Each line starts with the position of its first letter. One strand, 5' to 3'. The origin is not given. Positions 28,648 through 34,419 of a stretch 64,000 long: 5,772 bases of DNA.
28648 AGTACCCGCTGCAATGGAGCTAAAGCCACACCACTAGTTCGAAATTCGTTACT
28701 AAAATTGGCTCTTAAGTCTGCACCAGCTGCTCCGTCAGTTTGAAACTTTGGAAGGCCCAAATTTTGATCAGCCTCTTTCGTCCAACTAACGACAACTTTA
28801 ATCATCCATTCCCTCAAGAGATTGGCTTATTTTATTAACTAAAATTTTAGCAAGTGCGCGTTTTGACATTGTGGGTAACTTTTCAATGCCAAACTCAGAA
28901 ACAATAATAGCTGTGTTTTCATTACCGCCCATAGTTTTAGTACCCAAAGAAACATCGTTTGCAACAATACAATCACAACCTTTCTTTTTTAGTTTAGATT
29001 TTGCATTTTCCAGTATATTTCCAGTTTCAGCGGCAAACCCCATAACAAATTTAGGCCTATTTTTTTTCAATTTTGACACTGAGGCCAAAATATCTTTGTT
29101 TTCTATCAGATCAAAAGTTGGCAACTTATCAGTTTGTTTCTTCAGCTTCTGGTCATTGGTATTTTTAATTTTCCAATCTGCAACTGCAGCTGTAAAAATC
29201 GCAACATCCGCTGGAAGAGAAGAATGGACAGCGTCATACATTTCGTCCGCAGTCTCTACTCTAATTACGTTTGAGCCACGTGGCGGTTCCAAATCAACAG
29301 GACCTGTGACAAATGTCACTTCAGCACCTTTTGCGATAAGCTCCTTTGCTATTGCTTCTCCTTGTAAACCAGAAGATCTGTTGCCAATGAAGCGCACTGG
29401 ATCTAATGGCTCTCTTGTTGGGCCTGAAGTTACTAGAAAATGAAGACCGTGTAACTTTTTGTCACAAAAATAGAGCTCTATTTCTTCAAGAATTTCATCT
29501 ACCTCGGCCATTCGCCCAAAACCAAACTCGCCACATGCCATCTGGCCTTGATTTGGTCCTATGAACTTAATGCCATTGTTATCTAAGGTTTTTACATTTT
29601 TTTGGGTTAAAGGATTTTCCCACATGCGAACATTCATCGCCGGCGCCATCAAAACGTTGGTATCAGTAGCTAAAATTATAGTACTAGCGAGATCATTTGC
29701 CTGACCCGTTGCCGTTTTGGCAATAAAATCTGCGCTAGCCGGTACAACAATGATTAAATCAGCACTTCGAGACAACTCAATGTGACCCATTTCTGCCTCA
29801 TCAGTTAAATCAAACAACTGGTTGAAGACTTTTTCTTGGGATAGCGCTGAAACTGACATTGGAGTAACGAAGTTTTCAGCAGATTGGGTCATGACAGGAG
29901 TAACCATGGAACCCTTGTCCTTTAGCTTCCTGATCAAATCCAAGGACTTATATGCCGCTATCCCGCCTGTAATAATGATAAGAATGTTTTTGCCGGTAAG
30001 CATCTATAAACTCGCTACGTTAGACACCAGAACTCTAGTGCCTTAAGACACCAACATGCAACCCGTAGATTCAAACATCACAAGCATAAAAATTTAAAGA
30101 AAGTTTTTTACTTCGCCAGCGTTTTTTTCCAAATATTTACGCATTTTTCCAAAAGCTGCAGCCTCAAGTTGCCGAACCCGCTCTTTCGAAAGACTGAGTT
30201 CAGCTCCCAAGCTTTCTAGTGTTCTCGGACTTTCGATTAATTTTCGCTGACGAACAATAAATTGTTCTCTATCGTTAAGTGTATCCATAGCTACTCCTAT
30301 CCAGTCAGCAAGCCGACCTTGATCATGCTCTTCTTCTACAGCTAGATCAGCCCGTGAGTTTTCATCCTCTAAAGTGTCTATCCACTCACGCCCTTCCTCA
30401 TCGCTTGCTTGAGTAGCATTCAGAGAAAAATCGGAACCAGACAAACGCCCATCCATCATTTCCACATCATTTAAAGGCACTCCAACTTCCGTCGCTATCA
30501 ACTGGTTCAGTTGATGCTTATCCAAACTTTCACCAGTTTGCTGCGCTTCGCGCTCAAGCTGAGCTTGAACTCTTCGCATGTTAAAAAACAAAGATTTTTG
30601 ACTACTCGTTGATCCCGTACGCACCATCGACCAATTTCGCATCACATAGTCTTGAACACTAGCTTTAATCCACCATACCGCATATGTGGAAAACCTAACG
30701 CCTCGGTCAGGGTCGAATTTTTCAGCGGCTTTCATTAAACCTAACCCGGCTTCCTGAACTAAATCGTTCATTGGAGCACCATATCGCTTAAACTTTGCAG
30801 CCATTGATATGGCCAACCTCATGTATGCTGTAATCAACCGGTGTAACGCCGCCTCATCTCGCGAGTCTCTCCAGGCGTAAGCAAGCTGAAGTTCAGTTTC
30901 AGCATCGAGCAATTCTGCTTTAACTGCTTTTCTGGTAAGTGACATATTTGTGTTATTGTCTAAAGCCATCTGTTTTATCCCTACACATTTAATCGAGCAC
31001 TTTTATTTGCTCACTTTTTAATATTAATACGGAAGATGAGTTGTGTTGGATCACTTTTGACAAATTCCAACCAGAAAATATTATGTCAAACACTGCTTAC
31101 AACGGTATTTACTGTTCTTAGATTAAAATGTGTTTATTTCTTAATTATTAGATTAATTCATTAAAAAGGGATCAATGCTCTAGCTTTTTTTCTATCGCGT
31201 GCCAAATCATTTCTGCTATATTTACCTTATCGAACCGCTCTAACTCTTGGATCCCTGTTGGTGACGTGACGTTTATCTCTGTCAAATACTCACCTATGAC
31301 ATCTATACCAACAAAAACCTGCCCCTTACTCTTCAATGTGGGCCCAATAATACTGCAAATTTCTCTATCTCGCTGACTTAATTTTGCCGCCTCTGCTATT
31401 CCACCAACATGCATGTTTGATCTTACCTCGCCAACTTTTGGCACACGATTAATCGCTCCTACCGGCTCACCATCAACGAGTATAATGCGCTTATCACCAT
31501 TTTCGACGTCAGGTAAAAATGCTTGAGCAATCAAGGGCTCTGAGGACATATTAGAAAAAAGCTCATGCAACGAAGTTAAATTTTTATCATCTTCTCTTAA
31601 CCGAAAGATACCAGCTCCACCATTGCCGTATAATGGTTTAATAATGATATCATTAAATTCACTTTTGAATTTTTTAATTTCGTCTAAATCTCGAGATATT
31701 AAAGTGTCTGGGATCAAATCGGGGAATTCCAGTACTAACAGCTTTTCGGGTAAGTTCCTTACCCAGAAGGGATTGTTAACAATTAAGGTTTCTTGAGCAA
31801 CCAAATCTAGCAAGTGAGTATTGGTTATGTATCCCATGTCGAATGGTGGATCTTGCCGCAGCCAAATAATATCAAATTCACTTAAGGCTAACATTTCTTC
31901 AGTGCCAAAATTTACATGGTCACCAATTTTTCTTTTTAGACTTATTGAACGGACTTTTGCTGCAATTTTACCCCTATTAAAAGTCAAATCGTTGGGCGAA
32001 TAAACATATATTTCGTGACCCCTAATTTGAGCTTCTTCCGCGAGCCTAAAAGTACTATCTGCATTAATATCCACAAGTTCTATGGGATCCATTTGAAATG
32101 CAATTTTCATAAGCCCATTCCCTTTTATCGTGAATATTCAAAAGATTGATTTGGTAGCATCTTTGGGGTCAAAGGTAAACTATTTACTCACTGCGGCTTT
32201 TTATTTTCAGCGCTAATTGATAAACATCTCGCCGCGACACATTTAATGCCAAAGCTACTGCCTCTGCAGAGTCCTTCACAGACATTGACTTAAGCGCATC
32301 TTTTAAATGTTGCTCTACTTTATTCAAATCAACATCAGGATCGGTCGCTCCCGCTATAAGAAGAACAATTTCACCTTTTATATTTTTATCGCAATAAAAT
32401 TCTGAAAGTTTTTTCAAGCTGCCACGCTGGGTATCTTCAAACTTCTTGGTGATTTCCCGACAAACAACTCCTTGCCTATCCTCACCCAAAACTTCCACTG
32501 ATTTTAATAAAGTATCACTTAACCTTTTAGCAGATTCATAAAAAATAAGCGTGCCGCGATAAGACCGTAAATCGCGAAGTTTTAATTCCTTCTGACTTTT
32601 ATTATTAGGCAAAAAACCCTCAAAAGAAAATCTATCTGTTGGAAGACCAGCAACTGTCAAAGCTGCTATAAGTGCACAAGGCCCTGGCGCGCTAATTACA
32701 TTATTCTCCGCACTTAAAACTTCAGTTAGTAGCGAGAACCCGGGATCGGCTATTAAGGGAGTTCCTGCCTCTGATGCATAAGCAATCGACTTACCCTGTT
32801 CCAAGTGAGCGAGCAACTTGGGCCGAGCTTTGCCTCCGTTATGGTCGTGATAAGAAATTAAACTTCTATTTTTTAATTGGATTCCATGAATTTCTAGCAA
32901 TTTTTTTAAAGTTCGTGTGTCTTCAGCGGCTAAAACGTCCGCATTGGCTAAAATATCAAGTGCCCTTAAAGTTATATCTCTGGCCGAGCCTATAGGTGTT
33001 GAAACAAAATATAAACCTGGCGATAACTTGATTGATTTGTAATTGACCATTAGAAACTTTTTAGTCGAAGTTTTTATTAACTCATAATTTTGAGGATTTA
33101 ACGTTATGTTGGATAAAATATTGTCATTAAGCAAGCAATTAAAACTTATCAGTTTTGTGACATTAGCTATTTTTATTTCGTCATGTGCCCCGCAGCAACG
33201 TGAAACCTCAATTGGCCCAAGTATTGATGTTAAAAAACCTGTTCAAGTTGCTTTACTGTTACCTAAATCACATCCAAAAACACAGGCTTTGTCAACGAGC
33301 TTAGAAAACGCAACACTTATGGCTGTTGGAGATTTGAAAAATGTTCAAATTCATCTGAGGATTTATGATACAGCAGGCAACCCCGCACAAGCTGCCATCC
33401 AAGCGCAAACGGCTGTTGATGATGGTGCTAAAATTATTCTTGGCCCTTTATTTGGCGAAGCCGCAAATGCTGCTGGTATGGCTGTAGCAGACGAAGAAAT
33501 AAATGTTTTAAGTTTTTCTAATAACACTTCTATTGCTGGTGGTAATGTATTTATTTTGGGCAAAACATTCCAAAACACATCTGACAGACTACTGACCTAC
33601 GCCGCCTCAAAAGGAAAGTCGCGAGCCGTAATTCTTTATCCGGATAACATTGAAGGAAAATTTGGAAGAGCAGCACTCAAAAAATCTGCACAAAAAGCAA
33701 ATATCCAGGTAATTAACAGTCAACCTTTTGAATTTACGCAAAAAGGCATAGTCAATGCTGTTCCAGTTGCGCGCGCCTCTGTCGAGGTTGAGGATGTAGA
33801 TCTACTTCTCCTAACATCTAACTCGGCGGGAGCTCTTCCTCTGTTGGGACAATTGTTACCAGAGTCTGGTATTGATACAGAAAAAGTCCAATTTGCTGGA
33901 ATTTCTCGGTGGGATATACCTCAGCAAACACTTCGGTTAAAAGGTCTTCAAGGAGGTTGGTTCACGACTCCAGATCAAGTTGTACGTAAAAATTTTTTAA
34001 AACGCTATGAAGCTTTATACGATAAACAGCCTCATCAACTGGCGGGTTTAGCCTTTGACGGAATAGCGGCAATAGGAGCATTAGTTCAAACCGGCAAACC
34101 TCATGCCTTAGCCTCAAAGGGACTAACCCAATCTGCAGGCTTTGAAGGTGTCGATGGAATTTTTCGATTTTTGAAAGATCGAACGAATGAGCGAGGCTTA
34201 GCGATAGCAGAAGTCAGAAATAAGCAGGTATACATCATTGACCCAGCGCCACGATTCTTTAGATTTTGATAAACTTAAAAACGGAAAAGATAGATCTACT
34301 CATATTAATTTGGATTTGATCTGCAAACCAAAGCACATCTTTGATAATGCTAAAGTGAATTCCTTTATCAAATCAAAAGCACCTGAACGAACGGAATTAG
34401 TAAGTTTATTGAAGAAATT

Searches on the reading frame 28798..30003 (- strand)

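Call 43: search_protein_families(library=pfam, max_evalue=0.00001, proteins=[window:28798-30003:-])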
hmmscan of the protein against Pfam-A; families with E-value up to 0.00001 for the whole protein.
window:28798-30003:- (401 aa): 2 families
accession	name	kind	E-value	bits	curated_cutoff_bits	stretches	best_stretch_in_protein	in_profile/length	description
PF04127.22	DFP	-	1.2e-67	227.8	22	1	184-367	1-185/186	DNA/pantothenate metabolism flavoprotein C-terminal domain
PF02441.25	Flavoprotein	-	2.8e-32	112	22.7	1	5-175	1-158/162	Flavoprotein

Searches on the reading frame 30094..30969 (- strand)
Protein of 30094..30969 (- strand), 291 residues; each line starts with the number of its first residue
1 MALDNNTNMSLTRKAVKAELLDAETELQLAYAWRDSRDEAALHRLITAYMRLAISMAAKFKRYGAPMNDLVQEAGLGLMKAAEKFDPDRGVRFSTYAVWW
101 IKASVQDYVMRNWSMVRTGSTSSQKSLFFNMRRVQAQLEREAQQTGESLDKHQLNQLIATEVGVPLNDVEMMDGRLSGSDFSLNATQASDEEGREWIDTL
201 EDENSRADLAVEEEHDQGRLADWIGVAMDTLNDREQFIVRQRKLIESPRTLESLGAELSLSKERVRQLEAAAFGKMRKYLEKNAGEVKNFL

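Call 43: search_protein_families(library=pfam, max_evalue=0.00001, proteins=[window:30094-30969:-])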
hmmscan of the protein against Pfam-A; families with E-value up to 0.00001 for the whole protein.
window:30094-30969:- (291 aa): 2 families
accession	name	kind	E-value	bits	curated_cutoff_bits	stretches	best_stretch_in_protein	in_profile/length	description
PF04542.20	Sigma70_r2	-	8.9e-20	70.7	24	1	45-113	1-69/71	Sigma-70 region 2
PF04545.22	Sigma70_r4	-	1.9e-12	46.9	24.1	1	227-278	1-50/50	Sigma-70, region 4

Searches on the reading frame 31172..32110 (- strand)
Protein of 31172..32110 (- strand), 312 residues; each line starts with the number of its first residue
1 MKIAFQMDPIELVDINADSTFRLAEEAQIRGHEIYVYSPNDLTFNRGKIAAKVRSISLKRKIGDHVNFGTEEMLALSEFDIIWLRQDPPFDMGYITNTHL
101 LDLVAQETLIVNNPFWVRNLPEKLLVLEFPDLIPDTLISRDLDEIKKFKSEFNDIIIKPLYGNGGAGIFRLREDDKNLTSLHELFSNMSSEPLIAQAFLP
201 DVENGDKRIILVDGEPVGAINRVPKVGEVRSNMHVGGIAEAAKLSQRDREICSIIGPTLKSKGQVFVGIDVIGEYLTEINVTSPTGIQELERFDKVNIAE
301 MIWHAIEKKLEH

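Call 44: search_protein_families(library=pfam, max_evalue=0.00001, proteins=[window:31172-32110:-])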
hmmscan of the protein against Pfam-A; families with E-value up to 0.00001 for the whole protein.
window:31172-32110:- (312 aa): 4 families
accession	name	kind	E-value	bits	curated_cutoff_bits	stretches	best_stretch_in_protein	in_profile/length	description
PF02955.21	GSH-S_ATP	-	7.8e-72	240.8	23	1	122-293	1-173/175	Prokaryotic glutathione synthetase, ATP-grasp domain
PF02951.20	GSH-S_N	-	3.5e-41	140.4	21.3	1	1-118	1-119/119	Prokaryotic glutathione synthetase, N-terminal domain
PF08443.16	RimK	-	1e-19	71.3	21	1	133-305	18-187/188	RimK-like ATP-grasp domain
PF14398.11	ATPgrasp_YheCD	-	4.6e-06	26.5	26.8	1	130-181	26-77/255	YheC/D like ATP-grasp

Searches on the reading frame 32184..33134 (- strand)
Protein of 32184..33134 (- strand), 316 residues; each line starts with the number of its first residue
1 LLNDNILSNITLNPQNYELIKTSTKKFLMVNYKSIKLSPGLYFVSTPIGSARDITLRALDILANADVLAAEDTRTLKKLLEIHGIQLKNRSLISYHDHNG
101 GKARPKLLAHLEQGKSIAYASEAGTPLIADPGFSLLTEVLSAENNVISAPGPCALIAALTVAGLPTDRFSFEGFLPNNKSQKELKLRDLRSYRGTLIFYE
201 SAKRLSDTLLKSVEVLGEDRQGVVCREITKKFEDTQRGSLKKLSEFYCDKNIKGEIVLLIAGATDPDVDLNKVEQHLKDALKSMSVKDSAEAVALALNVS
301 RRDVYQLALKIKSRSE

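Call 44: search_protein_families(library=pfam, max_evalue=0.00001, proteins=[window:32184-33134:-])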
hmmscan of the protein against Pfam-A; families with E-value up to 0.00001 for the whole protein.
window:32184-33134:- (316 aa): 2 families
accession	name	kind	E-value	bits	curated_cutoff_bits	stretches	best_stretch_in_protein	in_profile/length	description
PF00590.25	TP_methylase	-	5.6e-26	92.2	27.8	1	41-243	2-211/212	Tetrapyrrole (Corrin/Porphyrin) Methylases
PF23016.2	RsmI_C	-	1.3e-08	35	27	1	272-312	6-46/46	RsmI C-terminal HTH domain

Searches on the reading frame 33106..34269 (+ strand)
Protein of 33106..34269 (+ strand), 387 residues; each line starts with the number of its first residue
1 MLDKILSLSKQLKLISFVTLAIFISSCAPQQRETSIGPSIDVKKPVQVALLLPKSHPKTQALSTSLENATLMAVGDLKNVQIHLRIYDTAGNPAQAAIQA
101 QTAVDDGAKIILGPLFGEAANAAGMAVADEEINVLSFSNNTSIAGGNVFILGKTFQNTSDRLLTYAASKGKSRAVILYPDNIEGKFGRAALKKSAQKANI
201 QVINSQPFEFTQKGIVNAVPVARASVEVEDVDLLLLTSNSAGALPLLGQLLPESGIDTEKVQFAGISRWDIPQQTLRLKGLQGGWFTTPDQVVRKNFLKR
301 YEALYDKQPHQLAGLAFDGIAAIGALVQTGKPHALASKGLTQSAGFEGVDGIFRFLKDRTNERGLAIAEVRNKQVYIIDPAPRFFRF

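Call 44: search_protein_families(library=pfam, max_evalue=0.00001, proteins=[window:33106-34269:+])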
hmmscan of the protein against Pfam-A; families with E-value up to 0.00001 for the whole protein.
window:33106-34269:+ (387 aa): 1 family
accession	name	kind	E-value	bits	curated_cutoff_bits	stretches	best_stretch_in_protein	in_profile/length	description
PF13458.12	Peripla_BP_6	-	1.7e-39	136.9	31.7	1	45-372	1-340/343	Periplasmic binding protein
